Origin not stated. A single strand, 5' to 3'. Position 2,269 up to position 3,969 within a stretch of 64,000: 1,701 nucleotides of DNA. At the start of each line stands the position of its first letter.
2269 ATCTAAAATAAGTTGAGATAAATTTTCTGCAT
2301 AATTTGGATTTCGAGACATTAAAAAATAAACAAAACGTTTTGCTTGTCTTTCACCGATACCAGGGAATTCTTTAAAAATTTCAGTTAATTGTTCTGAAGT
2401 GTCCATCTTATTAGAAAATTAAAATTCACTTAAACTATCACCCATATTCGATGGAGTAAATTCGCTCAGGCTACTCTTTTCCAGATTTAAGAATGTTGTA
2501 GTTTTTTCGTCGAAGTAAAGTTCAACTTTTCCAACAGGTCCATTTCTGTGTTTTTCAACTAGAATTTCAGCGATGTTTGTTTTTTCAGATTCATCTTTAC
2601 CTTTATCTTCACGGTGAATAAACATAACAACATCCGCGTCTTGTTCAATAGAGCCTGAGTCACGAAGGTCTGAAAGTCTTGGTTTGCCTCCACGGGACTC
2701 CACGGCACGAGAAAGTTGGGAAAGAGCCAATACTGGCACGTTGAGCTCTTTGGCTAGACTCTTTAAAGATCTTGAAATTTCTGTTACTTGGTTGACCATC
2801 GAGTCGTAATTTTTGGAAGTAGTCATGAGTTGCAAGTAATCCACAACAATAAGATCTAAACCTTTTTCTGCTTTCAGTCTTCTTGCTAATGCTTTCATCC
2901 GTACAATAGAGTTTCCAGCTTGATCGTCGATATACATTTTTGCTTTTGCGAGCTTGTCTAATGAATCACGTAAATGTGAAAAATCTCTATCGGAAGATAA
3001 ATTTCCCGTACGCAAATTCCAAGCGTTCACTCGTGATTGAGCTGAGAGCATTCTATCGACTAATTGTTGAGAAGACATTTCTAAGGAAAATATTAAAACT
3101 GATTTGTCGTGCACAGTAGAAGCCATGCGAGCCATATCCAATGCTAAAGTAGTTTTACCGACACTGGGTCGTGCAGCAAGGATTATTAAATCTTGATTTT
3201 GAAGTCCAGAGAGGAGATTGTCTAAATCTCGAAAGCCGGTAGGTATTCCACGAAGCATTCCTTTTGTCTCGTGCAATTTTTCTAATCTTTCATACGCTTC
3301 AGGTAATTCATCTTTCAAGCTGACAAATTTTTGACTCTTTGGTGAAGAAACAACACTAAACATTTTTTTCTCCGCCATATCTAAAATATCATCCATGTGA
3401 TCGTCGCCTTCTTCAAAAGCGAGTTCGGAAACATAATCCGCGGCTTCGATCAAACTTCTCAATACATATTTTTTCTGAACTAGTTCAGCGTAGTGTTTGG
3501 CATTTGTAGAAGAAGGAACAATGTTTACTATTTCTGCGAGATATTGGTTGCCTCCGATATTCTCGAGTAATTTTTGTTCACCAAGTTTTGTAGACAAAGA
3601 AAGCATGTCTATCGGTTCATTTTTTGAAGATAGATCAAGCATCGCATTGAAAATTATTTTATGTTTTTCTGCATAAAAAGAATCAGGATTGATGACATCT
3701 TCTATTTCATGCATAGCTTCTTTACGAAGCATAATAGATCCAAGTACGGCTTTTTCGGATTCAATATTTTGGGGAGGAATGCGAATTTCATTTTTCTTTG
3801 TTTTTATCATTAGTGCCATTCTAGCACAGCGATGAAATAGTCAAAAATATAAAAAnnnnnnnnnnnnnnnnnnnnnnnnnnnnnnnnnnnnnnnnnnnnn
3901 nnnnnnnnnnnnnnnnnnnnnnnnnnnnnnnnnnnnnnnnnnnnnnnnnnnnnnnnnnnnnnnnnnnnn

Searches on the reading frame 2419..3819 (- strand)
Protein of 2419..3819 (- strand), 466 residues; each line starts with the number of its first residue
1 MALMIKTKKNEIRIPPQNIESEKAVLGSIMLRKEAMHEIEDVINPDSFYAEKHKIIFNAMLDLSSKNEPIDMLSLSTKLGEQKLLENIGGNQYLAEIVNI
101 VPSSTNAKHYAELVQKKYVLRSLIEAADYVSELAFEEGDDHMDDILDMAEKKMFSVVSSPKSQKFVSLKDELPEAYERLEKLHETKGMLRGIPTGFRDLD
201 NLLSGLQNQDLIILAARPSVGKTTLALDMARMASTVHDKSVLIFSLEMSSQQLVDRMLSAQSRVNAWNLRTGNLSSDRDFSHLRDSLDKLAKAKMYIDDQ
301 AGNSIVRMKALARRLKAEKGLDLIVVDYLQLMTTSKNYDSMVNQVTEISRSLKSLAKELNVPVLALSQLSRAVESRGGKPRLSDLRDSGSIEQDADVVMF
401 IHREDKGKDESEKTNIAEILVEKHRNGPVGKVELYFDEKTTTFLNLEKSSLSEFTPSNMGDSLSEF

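Call 19: search_protein_families(library=ncbifam, proteins=[window:2419-3819:-], max_evalue=0.00001)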
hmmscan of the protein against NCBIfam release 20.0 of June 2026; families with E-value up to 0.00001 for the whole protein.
window:2419-3819:- (466 aa): 16 families
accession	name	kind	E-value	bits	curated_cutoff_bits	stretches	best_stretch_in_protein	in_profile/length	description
TIGR00665.1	DnaB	equivalog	5.7e-158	526.3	385.25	1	15-447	2-434/435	replicative DNA helicase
NF004384.0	PRK05748.1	equivalog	1.4e-157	524.9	525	1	9-450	4-446/452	replicative DNA helicase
NF005852.0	PRK07773.1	equivalog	8.6e-148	494.1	780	2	9-390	18-398/886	replicative DNA helicase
TIGR03600.1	phage_DnaB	exception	3e-132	441.6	498.65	1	18-436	1-421/421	phage replicative helicase, DnaB family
NF004109.0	PRK05595.1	equivalog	3.4e-131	438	737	1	11-447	4-439/444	replicative DNA helicase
NF006606.0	PRK09165.1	equivalog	6.7e-125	417.5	540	1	6-451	12-492/497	replicative DNA helicase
NF006443.0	PRK08760.1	equivalog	9.1e-125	416.6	741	1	9-454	27-475/476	replicative DNA helicase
NF005369.0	PRK06904.1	equivalog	3.8e-118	395.2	809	1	8-448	18-466/474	replicative DNA helicase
NF040583.1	dnaB_SPI-7_type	exception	3.3e-117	392.2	655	1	17-445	3-433/434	SPI-7-type island replicative DNA helicase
NF005945.0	PRK08006.1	equivalog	7.6e-112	374.5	898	1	10-445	22-462/471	replicative DNA helicase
NF005424.0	PRK07004.1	equivalog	1.6e-110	369.8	834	1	10-448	10-453/460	replicative DNA helicase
NF006458.0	PRK08840.1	equivalog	7.6e-110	367.8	884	1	9-446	14-456/464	replicative DNA helicase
NF006306.0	PRK08506.1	equivalog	1.8e-108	363.2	596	1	18-451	6-456/472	replicative DNA helicase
NF004967.0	PRK06321.1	equivalog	9.6e-95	318.2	751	1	5-446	6-465/472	replicative DNA helicase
NF005240.0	PRK06749.1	subfamily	1.2e-87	294.5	686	1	17-445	4-426/428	replicative DNA helicase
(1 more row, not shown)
